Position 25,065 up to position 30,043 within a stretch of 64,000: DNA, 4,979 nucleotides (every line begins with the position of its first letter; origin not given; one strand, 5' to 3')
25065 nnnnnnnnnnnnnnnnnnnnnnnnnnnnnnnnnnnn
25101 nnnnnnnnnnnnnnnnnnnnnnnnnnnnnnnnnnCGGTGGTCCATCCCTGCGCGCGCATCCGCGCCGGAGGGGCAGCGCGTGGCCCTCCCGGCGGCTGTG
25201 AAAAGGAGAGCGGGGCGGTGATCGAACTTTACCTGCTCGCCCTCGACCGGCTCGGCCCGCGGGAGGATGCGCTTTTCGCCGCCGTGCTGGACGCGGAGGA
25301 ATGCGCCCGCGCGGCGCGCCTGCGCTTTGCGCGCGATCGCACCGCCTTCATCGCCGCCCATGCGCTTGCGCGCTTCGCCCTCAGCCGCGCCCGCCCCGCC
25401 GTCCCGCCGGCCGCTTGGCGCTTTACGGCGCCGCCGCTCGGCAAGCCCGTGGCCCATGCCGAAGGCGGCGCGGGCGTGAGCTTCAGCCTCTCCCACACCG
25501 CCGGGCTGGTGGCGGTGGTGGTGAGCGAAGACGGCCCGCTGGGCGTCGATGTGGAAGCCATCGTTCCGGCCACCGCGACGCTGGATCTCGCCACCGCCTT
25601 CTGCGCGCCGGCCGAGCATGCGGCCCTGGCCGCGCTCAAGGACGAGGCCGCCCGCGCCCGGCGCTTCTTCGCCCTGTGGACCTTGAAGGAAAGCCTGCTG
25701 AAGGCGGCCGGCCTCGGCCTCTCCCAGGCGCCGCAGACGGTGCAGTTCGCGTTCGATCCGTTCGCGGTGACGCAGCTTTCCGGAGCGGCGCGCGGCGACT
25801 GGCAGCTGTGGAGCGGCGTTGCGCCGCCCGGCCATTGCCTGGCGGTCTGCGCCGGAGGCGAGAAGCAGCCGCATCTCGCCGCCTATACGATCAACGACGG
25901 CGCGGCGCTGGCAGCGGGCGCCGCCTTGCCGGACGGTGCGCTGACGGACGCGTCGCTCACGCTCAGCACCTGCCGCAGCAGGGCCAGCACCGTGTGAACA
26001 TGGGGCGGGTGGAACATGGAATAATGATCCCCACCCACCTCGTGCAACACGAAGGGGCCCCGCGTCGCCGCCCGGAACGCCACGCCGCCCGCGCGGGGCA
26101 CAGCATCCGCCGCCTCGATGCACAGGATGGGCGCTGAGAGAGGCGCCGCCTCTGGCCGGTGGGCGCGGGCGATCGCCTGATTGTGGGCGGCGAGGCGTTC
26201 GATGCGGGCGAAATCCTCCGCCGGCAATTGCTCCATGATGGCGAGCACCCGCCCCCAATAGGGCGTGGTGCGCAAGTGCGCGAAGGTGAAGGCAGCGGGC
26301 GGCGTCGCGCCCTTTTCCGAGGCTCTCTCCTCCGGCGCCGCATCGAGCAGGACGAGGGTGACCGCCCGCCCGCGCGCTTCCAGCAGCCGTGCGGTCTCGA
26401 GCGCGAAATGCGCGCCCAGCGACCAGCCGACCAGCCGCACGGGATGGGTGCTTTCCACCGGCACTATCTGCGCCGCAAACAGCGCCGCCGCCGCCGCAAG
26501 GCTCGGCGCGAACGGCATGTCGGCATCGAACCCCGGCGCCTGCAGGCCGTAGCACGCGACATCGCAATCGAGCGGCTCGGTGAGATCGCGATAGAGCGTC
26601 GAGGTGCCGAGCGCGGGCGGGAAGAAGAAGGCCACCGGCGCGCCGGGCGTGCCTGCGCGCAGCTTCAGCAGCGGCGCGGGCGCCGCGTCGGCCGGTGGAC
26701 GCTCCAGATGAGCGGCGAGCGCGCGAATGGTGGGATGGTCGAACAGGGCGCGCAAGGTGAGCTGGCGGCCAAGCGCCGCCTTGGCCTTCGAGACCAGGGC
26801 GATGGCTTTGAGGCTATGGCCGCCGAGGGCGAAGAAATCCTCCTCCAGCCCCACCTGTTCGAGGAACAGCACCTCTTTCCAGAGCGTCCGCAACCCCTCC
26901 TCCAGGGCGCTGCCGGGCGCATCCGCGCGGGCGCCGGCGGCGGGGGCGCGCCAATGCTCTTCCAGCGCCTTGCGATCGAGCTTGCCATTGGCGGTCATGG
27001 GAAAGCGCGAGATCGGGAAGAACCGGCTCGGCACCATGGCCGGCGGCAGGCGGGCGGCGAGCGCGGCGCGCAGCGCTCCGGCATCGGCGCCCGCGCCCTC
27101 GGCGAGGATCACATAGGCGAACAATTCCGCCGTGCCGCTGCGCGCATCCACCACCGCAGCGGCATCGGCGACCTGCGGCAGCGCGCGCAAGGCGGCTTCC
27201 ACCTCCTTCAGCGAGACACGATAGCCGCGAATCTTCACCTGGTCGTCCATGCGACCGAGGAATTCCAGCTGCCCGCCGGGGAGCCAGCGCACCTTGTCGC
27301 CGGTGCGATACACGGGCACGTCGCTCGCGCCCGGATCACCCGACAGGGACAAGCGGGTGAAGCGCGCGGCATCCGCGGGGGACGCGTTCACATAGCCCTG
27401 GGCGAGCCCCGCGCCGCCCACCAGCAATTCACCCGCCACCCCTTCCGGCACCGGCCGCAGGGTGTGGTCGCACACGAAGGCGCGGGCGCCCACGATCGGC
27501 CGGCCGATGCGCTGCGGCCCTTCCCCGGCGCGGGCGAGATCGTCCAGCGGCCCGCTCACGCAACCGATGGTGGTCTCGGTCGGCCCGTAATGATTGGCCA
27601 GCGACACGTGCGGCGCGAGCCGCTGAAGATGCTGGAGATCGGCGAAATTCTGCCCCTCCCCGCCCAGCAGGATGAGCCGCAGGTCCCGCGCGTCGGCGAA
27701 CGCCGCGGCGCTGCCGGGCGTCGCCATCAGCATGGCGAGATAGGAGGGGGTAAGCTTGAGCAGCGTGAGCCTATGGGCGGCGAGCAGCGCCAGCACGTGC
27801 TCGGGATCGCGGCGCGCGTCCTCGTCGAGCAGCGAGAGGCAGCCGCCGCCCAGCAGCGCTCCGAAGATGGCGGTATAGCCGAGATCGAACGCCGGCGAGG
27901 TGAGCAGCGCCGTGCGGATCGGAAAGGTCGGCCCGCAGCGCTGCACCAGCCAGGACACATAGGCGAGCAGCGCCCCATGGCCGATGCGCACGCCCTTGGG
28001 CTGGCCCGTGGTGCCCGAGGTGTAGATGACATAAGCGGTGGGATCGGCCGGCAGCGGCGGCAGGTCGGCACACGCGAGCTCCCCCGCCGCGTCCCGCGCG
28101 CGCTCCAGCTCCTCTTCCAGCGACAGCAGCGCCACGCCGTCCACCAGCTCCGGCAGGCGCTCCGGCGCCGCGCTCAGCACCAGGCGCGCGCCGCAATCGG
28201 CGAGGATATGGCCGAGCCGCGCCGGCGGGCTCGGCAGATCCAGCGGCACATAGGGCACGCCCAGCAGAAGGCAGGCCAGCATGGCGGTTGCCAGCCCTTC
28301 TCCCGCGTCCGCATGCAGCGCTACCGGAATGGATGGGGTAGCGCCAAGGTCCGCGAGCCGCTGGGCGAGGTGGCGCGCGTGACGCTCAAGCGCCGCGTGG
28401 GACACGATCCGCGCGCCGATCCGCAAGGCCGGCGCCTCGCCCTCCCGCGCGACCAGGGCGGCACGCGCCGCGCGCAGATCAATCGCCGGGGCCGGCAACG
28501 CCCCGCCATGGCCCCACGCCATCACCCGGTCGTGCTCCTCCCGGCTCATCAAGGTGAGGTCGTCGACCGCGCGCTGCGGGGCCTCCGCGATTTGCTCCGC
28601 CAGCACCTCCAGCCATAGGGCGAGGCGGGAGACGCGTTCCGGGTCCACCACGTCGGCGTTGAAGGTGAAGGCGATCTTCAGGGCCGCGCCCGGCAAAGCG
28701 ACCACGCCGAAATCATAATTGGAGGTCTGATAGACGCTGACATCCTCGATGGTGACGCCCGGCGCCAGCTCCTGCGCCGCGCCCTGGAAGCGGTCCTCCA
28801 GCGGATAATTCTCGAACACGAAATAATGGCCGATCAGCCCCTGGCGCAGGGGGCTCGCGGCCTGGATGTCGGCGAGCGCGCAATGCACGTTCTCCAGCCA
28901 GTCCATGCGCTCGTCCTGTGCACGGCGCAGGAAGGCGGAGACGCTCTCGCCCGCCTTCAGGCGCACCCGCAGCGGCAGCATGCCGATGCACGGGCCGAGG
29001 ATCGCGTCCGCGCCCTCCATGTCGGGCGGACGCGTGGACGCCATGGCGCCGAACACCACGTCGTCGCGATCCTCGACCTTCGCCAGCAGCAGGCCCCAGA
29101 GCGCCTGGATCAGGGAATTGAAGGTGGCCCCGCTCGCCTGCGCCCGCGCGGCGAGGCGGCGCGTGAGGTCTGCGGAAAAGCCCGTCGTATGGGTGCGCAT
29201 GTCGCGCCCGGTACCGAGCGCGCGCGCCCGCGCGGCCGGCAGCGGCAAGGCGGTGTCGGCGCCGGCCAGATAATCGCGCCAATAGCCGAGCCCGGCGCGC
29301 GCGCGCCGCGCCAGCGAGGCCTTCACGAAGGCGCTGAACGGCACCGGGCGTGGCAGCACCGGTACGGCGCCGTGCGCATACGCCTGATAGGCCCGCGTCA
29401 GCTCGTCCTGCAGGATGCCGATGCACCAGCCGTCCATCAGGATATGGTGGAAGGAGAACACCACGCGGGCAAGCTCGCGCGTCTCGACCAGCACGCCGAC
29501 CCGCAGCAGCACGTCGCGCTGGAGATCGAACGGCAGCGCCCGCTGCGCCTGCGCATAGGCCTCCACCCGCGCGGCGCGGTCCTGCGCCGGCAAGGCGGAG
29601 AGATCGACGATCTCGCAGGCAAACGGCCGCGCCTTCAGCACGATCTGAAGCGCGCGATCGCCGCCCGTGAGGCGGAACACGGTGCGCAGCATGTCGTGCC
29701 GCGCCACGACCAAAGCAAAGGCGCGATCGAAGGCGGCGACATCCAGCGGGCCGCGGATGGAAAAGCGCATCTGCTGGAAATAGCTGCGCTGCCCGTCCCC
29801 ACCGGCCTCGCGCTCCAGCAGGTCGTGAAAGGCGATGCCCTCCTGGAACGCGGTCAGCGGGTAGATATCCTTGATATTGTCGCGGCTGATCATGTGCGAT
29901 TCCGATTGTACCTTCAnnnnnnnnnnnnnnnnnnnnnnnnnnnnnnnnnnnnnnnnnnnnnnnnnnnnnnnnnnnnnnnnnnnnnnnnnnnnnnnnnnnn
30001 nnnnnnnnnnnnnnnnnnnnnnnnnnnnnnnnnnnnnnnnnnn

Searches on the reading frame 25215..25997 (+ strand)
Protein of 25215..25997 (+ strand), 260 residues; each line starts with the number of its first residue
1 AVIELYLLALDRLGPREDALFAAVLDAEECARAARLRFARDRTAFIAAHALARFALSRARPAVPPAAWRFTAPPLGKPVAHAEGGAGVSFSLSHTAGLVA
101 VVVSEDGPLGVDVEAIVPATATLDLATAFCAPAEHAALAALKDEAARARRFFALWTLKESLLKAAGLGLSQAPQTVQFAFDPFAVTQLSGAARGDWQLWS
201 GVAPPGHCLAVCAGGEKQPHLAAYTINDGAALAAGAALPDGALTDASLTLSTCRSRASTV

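Call 4: search_protein_families(library=pfam, proteins=[window:25215-25997:+])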
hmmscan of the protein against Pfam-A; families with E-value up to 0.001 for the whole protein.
window:25215-25997:+ (260 aa): 2 families
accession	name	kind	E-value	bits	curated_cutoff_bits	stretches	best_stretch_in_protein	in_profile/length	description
PF01648.25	ACPS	-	1.6e-16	60.8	25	1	108-212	1-111/111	4'-phosphopantetheinyl transferase superfamily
PF22624.1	AASDHPPT_N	-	0.00074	20.2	27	0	21-102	13-96/100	4'-phosphopantetheinyl transferase, N-terminal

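Call 47: search_protein_families(library=ncbifam, proteins=[window:25215-25997:+], max_evalue=0.001)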
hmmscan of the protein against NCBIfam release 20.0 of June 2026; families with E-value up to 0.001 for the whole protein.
window:25215-25997:+ (260 aa): 5 families
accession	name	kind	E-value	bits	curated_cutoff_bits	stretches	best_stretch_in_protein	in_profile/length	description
NF042922.1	4PPT_HetI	equivalog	5.4e-27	94.6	370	1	20-202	35-213/235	4'-phosphopantetheinyl transferase HetI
NF007676.0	PRK10351.1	equivalog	8.1e-14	51.7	174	1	54-166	39-144/195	4'-phosphopantetheinyl transferase AcpT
NF047349.1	4PPT_AusB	equivalog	3.1e-10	39.9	225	1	33-171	29-154/205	aureusimine biosynthesis 4'-phosphopantetheinyl transferase AusB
TIGR00556.1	pantethn_trn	domain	1.5e-06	28.3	45.35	1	107-176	3-75/128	phosphopantetheine--protein transferase domain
NF007604.0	PRK10251.1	equivalog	4.7e-05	23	169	1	86-146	85-144/209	enterobactin synthase subunit EntD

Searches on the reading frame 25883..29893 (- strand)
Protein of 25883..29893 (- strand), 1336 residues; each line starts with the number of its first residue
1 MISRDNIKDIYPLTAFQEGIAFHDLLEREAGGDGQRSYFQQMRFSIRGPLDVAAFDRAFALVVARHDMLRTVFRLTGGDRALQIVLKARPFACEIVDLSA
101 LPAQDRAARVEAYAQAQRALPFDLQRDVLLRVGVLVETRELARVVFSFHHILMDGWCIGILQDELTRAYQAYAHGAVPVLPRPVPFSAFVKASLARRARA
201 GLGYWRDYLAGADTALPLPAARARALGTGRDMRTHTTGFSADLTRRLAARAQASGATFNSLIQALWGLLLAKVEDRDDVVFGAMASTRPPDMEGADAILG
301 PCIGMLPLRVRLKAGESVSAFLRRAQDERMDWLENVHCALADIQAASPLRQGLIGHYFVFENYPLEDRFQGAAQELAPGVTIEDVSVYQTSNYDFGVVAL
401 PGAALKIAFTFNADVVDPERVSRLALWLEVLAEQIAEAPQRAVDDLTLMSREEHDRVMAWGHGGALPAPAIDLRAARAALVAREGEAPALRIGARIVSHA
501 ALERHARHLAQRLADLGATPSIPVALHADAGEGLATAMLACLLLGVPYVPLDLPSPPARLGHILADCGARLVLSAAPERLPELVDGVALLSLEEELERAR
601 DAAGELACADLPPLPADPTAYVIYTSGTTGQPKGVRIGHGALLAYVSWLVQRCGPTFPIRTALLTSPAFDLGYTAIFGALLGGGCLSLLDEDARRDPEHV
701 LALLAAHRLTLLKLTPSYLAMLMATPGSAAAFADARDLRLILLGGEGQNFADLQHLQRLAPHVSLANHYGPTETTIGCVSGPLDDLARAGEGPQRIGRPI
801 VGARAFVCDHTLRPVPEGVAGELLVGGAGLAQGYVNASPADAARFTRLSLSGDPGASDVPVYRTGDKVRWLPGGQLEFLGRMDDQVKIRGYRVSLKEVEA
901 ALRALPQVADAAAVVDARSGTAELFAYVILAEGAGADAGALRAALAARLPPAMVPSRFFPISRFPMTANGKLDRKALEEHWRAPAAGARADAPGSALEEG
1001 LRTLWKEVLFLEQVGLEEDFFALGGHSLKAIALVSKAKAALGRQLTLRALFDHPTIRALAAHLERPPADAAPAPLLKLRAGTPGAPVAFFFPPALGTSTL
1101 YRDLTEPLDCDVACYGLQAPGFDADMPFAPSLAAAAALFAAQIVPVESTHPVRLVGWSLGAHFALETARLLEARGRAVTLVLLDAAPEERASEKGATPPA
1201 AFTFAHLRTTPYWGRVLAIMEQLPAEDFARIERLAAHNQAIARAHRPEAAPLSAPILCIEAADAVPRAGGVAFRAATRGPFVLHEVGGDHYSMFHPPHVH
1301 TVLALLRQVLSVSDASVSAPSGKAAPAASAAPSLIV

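Call 4: search_protein_families(library=pfam, proteins=[window:25883-29893:-])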
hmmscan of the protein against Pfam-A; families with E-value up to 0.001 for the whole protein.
window:25883-29893:- (1336 aa): 6 families
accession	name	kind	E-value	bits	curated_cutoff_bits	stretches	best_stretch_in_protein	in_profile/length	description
PF00668.25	Condensation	-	2.1e-80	271.1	30.6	1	8-455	2-453/456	Condensation domain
PF00501.34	AMP-binding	-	7.4e-68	229.5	29.9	1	481-834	5-383/384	AMP-binding enzyme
PF00975.26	Thioesterase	-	2.7e-22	80.5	26.4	1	1089-1299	4-215/226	Thioesterase domain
PF00550.31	PP-binding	-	3.8e-15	56.3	20.8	1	1000-1063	2-67/67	Phosphopantetheine attachment site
PF13193.12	AMP-binding_C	-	6.2e-10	40.3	24.5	1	897-971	1-76/76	AMP-binding enzyme C-terminal domain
PF12697.13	Abhydrolase_6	-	0.00071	20.7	26.3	1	1099-1296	12-211/217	Alpha/beta hydrolase family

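Call 47: search_protein_families(library=ncbifam, proteins=[window:25883-29893:-], max_evalue=0.001)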
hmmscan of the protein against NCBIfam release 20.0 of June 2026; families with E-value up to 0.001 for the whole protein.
window:25883-29893:- (1336 aa): 106 families (the best 25 are shown)
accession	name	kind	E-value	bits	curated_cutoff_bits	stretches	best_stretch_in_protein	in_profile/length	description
NF004282.0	PRK05691.1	subfamily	4.7e-172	573.8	4090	2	405-1065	1066-1707/4334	non-ribosomal peptide synthase/polyketide synthase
NF041803.1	NRPS_SolG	exception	2e-125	419.8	2200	1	5-1061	106-1153/1163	solanimycin non-ribosomal peptide synthetase SolG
NF038078.1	NRPS_MxcG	equivalog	4.6e-112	375.4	2300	1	9-1068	3-1046/1442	myxochelin non-ribosomal peptide synthetase MxcG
NF047350.1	aureusi_NRPS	equivalog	1.1e-110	370.8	2500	2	296-1064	250-976/2373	aureusimine non-ribosomal peptide synthetase AusA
TIGR01733.1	AA-adenyl-dom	subfamily_domain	4.8e-106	355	317.4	1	498-912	1-408/409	amino acid adenylation domain-containing protein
NF007605.2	PRK10252.1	equivalog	1.1e-100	337.9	2400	1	44-1190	32-1171/1292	enterobactin non-ribosomal peptide synthetase EntF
NF003417.0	PRK04813.1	subfamily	6.8e-67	226.1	476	1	484-980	16-502/505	D-alanine--poly(phosphoribitol) ligase subunit DltA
TIGR01734.1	D-ala-DACP-lig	equivalog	7.1e-62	209.6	559.85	1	486-980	15-501/504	D-alanine--poly(phosphoribitol) ligase subunit DltA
TIGR03098.1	ligase_PEP_1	hypoth_equivalog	8.4e-49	166.4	592.35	1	481-978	10-515/517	acyl-CoA ligase (AMP-forming), exosortase A system-associated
NF004837.0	PRK06187.1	subfamily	2.6e-46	158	476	1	480-982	17-523/531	long-chain-fatty-acid--CoA ligase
TIGR03443.1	alpha_am_amid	equivalog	7.9e-40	136.2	1030.1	3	941-1065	786-919/1390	L-aminoadipate-semialdehyde dehydrogenase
NF005858.0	PRK07787.1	subfamily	1.5e-37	129.2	575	1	477-978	7-469/471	acyl-CoA synthetase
NF004511.1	PRK05852.1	equivalog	3.7e-32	111.6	650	1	481-981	9-504/505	FadD7 family fatty acid--CoA ligase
NF004808.0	PRK06155.1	equivalog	4.2e-32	111.1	722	1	481-980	31-521/542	ATP-dependent acyl-CoA ligase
NF005702.0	PRK07514.1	subfamily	2.9e-28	98.5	558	1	493-982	26-501/506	malonyl-CoA synthase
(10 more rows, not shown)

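Call 68: find_homologous_proteins(query=window:25883-29893:-, max_evalue=1e-100)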
Query window:25883-29893:- (1336 aa): 424 proteins with E <= 1e-100 among 8000 candidates; the best 120 are listed.
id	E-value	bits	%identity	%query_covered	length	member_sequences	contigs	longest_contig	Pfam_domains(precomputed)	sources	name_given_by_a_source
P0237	0.0e+0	2683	92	98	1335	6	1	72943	PF00668.26,PF00550.32,PF00501.35,PF13193.13,PF00975.27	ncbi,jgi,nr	ncbi:MAG TPA: amino acid adenylation domain-containing protein [Xanthobacteraceae bacterium]|jgi:ami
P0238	0.0e+0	2653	91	98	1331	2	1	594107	PF00668.26,PF00550.32,PF00501.35,PF13193.13,PF00975.27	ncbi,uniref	ncbi:non-ribosomal peptide synthetase [Roseixanthobacter liquoris]|uniref:non-ribosomal peptide synt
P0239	0.0e+0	2644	91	98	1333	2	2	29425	PF00668.26,PF00550.32,PF00501.35,PF13193.13,PF00975.27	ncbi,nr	ncbi:MAG: hypothetical protein B7Y95_16005 [Rhizobiales bacterium 32-66-11]|nr:MAG: hypothetical pro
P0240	0.0e+0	1837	65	100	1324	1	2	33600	PF00668.26,PF00550.32,PF00501.35,PF13193.13,PF00975.27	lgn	-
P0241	0.0e+0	1811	65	98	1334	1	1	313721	PF00668.26,PF00550.32,PF00501.35,PF13193.13,PF00975.27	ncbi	ncbi:non-ribosomal peptide synthetase [Pseudochelatococcus sp. B33]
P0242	0.0e+0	1549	58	100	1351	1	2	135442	PF00668.26,PF00550.32,PF00501.35,PF13193.13,PF00975.27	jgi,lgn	jgi:amino acid adenylation domain-containing protein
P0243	0.0e+0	1477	57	98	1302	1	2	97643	PF00668.26,PF00550.32,PF00501.35,PF13193.13,PF00975.27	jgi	jgi:amino acid adenylation domain-containing protein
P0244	0.0e+0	1324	52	98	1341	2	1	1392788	PF00668.26,PF00550.32,PF12697.14,PF00501.35,PF13193.13,PF00975.27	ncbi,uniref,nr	ncbi:non-ribosomal peptide synthetase [Azospirillum agricola]|uniref:non-ribosomal peptide synthetas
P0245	0.0e+0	1305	53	97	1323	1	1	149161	PF00668.26,PF00550.32,PF00501.35,PF13193.13,PF00975.27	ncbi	-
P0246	0.0e+0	1305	52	98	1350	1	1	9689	PF00668.26,PF00550.32,PF00501.35,PF13193.13,PF00975.27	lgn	-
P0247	0.0e+0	1300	52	98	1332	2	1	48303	PF00668.26,PF00550.32,PF12697.14,PF00501.35,PF13193.13,PF00975.27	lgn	-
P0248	0.0e+0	1295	50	99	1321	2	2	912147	PF00668.26,PF00550.32,PF12697.14,PF00501.35,PF13193.13,PF00975.27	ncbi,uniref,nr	ncbi:hypothetical protein TSH100_01740 [Azospirillum sp. TSH100]|uniref:non-ribosomal peptide synthe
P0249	0.0e+0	1292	52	98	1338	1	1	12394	PF00668.26,PF00550.32,PF12697.14,PF00501.35,PF13193.13,PF00975.27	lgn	-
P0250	0.0e+0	1192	47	97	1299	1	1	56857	PF00668.26,PF00550.32,PF00501.35,PF13193.13,PF00975.27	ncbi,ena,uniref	ncbi:amino acid adenylation domain-containing protein [uncultured Bradyrhizobium sp.]|uniref:amino a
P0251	0.0e+0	1183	47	97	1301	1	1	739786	PF00668.26,PF00550.32,PF12697.14,PF00501.35,PF13193.13,PF00975.27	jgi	jgi:amino acid adenylation domain-containing protein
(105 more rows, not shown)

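Call 69: find_encoding_contigs(protein=P0242, flank=10000, max_places=1)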
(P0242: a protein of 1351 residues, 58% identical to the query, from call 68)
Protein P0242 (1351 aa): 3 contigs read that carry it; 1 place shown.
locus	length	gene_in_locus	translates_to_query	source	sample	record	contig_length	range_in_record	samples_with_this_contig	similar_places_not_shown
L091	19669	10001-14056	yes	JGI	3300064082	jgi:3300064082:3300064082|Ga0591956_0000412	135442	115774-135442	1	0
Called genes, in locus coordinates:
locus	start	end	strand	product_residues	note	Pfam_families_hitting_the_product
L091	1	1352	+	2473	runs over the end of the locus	PF00501:AMP-binding, PF13193:AMP-binding_C (weak), PF00550:PP-binding, PF00668:Condensation, PF00501:AMP-binding, PF12847:Methyltransf_18 (weak), PF00550:PP-binding, PF00668:Condensation, +1 more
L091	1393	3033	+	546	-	PF02463:SMC_N (faint), PF00005:ABC_tran, PF13304:AAA_21 (faint)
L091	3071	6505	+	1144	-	PF00144:Beta-lactamase, PF03797:Autotransporter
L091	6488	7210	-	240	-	PF00975:Thioesterase, PF12697:Abhydrolase_6, PF00561:Abhydrolase_1 (faint)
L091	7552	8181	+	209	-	PF05128:DUF697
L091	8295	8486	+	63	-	-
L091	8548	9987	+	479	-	PF01145:Band_7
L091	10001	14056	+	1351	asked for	PF00668:Condensation, PF00501:AMP-binding, PF13193:AMP-binding_C, PF00550:PP-binding, PF00975:Thioesterase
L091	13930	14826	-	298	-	PF22624:AASDHPPT_N (weak), PF01648:ACPS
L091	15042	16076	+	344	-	PF00561:Abhydrolase_1, PF12146:Hydrolase_4, PF12697:Abhydrolase_6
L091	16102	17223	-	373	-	PF02608:Bmp, PF13407:Peripla_BP_4 (weak)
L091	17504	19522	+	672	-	PF12729:4HB_MCP_1 (faint), PF00672:HAMP (weak), PF00015:MCPsignal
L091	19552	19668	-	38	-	?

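Call 70: find_encoding_contigs(protein=P0241, flank=10000, max_places=1)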
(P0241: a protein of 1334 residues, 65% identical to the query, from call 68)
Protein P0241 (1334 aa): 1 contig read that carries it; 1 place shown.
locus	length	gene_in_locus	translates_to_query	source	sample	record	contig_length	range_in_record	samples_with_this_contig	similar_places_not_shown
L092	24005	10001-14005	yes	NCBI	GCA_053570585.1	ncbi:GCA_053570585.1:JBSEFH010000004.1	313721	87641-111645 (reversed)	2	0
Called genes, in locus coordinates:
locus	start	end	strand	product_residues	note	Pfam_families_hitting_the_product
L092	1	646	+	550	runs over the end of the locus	PF00005:ABC_tran, PF02463:SMC_N (faint), PF13304:AAA_21 (faint)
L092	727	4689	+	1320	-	PF00144:Beta-lactamase, PF03797:Autotransporter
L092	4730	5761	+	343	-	PF00497:SBP_bac_3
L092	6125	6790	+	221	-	PF05128:DUF697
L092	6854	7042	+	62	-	-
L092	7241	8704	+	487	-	PF01145:Band_7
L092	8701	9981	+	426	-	PF10082:BBP2_2, PF13505:OMP_b-brl (faint)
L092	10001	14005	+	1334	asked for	PF00668:Condensation, PF00501:AMP-binding, PF13193:AMP-binding_C, PF00550:PP-binding, PF00975:Thioesterase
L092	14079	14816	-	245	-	PF01648:ACPS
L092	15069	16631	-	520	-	PF00501:AMP-binding, PF13193:AMP-binding_C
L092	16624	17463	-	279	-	PF04909:Amidohydro_2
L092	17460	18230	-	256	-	PF00378:ECH_1, PF16113:ECH_2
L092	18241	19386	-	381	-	PF02771:Acyl-CoA_dh_N, PF02770:Acyl-CoA_dh_M, PF00441:Acyl-CoA_dh_1, PF08028:Acyl-CoA_dh_2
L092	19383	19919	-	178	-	PF22381:Staph_reg_Sar_Rot (weak), PF01047:MarR (weak), PF12802:MarR_2, PF13463:HTH_27 (weak)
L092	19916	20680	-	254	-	PF00285:Citrate_synt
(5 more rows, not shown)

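Call 71: find_encoding_contigs(protein=P0245, flank=10000, max_places=1)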
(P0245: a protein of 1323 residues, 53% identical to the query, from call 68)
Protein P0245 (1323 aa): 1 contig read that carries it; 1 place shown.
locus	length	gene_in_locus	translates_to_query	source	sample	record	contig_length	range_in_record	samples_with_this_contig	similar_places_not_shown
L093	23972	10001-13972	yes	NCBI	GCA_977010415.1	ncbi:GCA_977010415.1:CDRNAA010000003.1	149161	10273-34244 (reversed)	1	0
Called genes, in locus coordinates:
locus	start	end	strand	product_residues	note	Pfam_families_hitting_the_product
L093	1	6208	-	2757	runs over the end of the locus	PF00501:AMP-binding, PF00550:PP-binding, PF00109:ketoacyl-synt, PF02801:Ketoacyl-synt_C, PF16197:KAsynt_C_assoc, PF22621:CurL-like_PKS_C, PF00698:Acyl_transf_1, PF00550:PP-binding, +6 more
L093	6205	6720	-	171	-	PF00501:AMP-binding (weak)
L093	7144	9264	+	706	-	PF00144:Beta-lactamase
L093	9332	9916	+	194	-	PF05128:DUF697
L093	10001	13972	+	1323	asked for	PF00668:Condensation, PF00501:AMP-binding, PF13193:AMP-binding_C (weak), PF00550:PP-binding, PF00975:Thioesterase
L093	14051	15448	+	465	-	PF04715:, PF00425:Chorismate_bind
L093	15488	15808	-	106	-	PF00593:TonB_dep_Rec_b-barrel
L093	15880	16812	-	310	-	PF00593:TonB_dep_Rec_b-barrel, PF14905:OMP_b-brl_3 (faint)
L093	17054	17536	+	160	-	-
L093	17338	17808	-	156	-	PF13551:HTH_29 (weak)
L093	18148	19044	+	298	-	PF03050:DDE_Tnp_IS66, PF13817:DDE_Tnp_IS66_C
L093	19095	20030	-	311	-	PF00126:HTH_1, PF03466:LysR_substrate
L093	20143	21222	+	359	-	PF00180:Iso_dh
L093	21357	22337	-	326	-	PF03401:TctC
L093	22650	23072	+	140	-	PF07331:TctB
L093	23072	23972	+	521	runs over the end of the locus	PF01970:TctA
